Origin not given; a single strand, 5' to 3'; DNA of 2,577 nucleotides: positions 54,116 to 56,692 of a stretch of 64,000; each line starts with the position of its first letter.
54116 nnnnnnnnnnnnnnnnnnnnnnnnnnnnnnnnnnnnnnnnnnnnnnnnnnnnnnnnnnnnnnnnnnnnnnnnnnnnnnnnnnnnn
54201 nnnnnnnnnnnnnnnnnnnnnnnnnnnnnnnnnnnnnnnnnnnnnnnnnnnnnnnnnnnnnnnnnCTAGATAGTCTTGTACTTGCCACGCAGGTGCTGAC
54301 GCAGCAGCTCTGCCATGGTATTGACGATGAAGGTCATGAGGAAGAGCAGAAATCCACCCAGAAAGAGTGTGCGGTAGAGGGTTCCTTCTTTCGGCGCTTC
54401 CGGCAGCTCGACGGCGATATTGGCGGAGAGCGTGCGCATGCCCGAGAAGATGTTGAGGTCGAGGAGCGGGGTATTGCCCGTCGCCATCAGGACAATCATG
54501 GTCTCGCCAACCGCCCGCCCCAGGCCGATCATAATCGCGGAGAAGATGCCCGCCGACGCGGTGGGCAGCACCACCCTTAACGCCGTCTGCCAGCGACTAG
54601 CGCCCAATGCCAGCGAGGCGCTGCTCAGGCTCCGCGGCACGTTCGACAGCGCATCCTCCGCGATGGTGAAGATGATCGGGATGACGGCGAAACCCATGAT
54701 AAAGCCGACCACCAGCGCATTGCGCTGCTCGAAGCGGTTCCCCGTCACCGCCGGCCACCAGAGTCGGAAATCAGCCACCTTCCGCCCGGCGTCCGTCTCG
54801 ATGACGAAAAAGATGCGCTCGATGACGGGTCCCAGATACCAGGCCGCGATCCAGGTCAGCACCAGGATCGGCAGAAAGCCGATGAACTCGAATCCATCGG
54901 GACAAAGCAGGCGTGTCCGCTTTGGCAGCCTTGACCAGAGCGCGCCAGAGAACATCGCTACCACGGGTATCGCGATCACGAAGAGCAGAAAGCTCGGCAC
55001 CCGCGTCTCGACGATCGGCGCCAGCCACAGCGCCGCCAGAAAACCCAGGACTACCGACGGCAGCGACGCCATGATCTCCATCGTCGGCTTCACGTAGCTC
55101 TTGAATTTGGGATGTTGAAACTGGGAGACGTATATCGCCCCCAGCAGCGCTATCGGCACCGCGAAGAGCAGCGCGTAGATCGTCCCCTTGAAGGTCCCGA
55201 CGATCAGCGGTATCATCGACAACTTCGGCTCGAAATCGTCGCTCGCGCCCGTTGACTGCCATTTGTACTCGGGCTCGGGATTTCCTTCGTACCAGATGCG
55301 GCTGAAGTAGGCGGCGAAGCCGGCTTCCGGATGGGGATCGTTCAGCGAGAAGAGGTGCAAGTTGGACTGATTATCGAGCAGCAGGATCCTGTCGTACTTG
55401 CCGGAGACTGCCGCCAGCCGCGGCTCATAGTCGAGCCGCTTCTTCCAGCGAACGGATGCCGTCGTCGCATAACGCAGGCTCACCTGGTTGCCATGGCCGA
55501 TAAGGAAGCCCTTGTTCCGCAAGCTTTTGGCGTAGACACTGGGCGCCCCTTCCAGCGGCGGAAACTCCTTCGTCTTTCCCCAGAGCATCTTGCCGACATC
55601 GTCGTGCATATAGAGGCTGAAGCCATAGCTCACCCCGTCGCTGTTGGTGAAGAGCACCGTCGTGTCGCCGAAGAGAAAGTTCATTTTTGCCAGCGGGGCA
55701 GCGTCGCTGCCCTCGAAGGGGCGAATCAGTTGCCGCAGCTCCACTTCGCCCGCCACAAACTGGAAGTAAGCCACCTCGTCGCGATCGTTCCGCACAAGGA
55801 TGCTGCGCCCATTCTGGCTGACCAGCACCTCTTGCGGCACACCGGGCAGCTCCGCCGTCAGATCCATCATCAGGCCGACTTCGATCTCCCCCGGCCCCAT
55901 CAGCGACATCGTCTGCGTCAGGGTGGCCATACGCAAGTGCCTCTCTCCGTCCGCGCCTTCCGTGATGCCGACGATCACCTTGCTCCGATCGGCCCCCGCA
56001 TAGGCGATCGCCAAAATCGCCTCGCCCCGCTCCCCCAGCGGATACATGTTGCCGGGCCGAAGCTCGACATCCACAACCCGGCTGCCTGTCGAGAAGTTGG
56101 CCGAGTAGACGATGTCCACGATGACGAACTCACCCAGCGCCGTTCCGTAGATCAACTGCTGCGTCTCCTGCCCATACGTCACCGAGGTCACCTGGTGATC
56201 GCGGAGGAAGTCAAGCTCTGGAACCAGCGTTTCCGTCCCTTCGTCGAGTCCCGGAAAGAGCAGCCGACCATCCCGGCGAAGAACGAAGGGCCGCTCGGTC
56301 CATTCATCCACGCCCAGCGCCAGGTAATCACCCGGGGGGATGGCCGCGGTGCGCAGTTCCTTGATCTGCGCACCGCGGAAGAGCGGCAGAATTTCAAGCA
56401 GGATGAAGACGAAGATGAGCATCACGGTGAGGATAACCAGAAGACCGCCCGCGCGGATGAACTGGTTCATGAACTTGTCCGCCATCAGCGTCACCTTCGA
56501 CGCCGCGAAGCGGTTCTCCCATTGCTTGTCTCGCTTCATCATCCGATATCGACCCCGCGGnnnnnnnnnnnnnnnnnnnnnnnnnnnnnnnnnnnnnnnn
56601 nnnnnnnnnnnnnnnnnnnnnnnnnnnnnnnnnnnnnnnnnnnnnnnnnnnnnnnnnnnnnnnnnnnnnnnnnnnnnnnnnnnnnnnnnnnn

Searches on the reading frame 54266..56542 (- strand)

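Call 63: search_protein_families(library=pfam, proteins=[window:54266-56542:-], max_evalue=0.00001)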
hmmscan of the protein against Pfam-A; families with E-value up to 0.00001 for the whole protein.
window:54266-56542:- (758 aa): 1 family
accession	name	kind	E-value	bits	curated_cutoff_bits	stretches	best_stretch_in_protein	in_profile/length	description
PF00528.27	BPD_transp_1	-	2.2e-09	37.8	26.4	1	468-752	8-183/184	Binding-protein-dependent transport system inner membrane component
